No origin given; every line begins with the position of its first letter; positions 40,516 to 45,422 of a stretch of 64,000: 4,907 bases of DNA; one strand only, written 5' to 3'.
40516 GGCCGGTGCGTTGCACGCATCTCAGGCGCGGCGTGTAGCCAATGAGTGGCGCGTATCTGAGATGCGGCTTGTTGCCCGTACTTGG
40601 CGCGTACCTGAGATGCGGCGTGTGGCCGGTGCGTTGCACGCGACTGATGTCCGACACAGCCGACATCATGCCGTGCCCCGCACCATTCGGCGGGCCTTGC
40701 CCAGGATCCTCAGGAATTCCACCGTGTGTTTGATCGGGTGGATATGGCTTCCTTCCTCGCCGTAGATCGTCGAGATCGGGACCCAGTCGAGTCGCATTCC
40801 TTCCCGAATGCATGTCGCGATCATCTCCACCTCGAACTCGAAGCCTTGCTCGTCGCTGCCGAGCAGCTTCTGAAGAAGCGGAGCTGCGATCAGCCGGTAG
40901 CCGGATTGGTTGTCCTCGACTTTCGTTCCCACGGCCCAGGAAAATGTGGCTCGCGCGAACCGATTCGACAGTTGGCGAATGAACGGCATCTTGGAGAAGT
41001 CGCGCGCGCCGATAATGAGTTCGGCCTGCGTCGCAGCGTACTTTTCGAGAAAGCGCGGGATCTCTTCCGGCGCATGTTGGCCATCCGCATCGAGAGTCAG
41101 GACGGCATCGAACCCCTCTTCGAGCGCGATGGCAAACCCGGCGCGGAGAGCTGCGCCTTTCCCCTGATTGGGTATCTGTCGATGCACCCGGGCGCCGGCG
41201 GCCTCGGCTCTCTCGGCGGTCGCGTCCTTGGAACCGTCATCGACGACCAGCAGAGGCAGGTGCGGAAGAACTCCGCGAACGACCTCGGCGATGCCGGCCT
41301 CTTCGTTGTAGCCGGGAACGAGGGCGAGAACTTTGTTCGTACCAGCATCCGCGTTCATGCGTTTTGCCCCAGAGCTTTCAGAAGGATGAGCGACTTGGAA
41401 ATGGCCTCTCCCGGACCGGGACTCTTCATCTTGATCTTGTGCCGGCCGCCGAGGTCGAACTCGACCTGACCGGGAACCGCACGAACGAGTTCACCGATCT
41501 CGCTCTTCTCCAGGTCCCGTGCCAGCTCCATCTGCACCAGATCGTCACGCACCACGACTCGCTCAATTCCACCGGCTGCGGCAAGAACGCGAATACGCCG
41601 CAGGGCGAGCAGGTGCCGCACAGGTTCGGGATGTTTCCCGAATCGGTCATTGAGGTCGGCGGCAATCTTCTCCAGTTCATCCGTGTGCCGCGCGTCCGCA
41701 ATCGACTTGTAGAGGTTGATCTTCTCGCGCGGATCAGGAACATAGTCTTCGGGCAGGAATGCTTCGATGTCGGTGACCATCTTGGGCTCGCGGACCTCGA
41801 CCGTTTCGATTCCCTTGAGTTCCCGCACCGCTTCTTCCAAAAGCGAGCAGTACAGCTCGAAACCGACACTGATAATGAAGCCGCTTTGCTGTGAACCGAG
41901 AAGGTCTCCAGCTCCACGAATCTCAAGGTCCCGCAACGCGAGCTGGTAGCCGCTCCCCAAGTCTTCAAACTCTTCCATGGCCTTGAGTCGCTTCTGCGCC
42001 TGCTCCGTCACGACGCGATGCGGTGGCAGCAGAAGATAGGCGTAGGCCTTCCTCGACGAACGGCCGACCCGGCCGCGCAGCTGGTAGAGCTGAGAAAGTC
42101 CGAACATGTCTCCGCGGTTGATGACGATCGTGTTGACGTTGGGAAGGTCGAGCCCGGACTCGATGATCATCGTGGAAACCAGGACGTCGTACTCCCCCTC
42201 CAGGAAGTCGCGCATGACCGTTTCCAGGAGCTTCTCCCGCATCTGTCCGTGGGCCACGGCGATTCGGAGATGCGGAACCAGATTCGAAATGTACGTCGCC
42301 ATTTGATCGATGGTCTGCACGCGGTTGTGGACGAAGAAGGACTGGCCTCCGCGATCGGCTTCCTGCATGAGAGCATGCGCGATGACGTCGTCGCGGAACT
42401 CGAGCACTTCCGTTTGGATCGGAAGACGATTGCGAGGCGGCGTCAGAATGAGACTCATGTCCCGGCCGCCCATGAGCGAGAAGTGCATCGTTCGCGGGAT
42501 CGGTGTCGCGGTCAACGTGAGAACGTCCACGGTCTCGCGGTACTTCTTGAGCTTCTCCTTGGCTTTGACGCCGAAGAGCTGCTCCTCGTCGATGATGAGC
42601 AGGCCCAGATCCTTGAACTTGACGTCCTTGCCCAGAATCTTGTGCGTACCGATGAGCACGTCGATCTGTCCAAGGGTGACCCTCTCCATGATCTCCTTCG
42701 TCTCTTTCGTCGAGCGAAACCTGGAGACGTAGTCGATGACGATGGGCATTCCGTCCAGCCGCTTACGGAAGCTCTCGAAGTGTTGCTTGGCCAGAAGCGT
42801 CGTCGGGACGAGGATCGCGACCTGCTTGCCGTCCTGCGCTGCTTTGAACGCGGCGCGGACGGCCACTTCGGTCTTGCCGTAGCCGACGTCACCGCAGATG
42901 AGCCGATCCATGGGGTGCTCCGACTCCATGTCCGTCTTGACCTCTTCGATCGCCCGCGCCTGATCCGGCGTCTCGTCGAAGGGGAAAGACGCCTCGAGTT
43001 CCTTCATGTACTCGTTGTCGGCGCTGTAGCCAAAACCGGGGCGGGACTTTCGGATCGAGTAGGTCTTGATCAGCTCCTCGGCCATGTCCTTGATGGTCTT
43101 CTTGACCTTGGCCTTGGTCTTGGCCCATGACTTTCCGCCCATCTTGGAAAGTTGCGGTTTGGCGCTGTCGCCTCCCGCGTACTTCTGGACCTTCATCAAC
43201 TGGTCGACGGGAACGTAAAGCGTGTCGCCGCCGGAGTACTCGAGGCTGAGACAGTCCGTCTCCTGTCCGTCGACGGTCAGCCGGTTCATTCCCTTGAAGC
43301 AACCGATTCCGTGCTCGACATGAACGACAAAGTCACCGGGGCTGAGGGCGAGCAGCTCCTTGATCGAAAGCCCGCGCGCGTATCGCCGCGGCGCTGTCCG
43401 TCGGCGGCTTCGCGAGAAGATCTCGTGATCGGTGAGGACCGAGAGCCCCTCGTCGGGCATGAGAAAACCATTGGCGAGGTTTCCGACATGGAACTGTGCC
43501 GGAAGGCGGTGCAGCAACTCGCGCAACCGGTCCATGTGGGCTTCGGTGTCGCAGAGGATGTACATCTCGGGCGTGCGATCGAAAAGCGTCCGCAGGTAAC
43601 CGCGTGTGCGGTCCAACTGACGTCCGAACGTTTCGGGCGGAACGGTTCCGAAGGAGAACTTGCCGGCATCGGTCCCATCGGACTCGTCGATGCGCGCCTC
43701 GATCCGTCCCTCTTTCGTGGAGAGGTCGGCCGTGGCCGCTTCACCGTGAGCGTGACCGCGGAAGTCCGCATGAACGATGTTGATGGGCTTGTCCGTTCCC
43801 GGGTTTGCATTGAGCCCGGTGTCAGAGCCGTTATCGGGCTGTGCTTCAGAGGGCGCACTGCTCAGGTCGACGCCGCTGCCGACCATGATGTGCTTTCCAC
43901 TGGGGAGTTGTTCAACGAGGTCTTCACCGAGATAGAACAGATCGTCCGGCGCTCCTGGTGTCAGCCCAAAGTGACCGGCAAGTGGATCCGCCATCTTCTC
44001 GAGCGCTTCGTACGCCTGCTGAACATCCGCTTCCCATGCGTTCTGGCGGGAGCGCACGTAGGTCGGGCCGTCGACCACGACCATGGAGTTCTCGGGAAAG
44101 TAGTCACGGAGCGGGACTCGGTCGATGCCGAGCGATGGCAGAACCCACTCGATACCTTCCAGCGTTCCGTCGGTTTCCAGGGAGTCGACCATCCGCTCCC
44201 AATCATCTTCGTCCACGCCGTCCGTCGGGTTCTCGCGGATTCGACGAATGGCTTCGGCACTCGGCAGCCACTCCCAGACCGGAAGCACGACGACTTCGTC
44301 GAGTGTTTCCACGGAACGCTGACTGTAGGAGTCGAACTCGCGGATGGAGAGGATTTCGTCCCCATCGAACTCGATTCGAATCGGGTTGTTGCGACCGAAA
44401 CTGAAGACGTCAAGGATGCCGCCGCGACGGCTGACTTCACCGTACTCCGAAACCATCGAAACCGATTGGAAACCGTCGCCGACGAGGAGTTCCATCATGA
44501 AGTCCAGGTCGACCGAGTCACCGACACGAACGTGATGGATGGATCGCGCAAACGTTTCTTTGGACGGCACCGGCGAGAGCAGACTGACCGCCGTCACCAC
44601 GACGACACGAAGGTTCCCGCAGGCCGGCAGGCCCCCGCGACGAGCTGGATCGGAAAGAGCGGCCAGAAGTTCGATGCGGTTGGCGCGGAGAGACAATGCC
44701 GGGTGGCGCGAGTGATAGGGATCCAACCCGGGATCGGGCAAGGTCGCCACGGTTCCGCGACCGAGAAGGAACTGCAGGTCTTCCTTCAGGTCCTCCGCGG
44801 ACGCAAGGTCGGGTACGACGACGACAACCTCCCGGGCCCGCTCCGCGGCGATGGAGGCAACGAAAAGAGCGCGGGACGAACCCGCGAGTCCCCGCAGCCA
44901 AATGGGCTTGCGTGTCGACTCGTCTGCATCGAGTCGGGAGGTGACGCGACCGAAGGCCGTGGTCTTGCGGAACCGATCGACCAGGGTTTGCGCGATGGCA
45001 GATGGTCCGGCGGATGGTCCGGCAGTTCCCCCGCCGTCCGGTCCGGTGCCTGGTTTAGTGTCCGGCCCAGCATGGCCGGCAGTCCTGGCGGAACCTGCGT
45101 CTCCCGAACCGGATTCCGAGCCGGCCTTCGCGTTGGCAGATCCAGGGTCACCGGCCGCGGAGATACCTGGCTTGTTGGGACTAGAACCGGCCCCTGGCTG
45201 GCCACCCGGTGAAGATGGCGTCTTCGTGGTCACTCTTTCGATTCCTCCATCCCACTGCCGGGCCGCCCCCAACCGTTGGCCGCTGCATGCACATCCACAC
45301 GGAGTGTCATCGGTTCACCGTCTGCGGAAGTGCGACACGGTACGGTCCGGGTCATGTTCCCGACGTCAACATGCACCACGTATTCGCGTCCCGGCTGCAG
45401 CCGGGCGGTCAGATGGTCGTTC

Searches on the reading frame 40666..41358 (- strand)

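Call 87: search_protein_families(library=pfam, proteins=[window:40666-41358:-], max_evalue=0.001)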
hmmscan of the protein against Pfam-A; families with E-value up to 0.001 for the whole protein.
window:40666-41358:- (230 aa): 1 family
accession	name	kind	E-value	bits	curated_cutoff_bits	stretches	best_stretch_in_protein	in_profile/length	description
PF00535.33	Glycos_transf_2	-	2.2e-20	73.7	23.3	1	13-126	3-122/168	Glycosyl transferase family 2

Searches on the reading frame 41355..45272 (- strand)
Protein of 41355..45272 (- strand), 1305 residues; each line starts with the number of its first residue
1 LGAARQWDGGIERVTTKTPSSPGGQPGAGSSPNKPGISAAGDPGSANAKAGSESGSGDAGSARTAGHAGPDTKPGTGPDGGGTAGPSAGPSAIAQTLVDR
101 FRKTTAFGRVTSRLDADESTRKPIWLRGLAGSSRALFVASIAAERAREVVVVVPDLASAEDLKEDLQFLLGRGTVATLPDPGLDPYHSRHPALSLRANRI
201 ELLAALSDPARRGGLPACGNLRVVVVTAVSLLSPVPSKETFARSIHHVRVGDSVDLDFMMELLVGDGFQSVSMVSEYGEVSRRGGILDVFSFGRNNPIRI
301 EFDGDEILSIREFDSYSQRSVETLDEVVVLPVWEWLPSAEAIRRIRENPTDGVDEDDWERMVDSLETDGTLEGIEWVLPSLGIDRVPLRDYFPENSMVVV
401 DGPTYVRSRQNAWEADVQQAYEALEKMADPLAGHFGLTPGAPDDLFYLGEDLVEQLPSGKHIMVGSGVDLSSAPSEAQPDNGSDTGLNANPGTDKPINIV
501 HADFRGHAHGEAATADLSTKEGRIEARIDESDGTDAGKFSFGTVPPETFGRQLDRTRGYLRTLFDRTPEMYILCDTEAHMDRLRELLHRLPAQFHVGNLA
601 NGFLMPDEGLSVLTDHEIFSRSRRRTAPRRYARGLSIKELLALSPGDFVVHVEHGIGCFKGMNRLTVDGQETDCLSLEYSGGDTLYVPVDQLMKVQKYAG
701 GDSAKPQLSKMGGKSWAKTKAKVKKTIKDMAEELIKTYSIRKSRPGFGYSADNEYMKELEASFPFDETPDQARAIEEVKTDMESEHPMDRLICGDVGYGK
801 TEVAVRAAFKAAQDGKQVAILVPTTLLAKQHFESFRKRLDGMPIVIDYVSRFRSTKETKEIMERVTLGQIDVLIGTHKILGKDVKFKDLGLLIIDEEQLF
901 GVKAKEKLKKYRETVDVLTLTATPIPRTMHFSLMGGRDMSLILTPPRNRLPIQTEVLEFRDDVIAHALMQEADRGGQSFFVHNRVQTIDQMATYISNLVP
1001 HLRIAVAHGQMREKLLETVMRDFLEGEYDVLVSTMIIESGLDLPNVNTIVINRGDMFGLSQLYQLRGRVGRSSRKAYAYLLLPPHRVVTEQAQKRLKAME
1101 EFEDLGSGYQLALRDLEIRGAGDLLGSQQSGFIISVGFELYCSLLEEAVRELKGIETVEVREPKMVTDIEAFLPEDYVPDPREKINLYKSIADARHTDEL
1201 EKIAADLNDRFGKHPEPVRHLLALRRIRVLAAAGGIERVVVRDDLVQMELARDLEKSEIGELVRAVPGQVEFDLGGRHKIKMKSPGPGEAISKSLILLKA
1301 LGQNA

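Call 87: search_protein_families(library=pfam, proteins=[window:41355-45272:-], max_evalue=0.001)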
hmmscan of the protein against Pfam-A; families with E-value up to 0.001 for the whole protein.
window:41355-45272:- (1305 aa): 7 families
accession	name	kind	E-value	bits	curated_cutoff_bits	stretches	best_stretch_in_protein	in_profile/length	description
PF00270.35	DEAD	-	1e-24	87.6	26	1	768-928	1-163/167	DEAD/DEAH box helicase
PF03461.20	TRCF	-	1.8e-23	83.1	25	1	1168-1253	2-87/95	TRCF domain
PF00271.37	Helicase_C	-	3e-21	76.2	23.5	1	968-1072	10-109/110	Helicase conserved C-terminal domain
PF02559.22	CarD_TRCF_RID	-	2.4e-20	72.8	23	1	643-698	1-56/57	CarD-like/TRCF RID domain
PF17757.6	UvrB_inter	-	5.5e-18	65.3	22.9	1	247-332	2-88/91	UvrB interaction domain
PF04851.21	ResIII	-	1.3e-10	41.9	22.5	1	768-924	5-162/164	Type III restriction enzyme, res subunit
PF22590.2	Cas3-like_C_2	-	0.00027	21.6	27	0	976-1073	3-105/106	CRISPR-associated nuclease/helicase Cas3, C-terminal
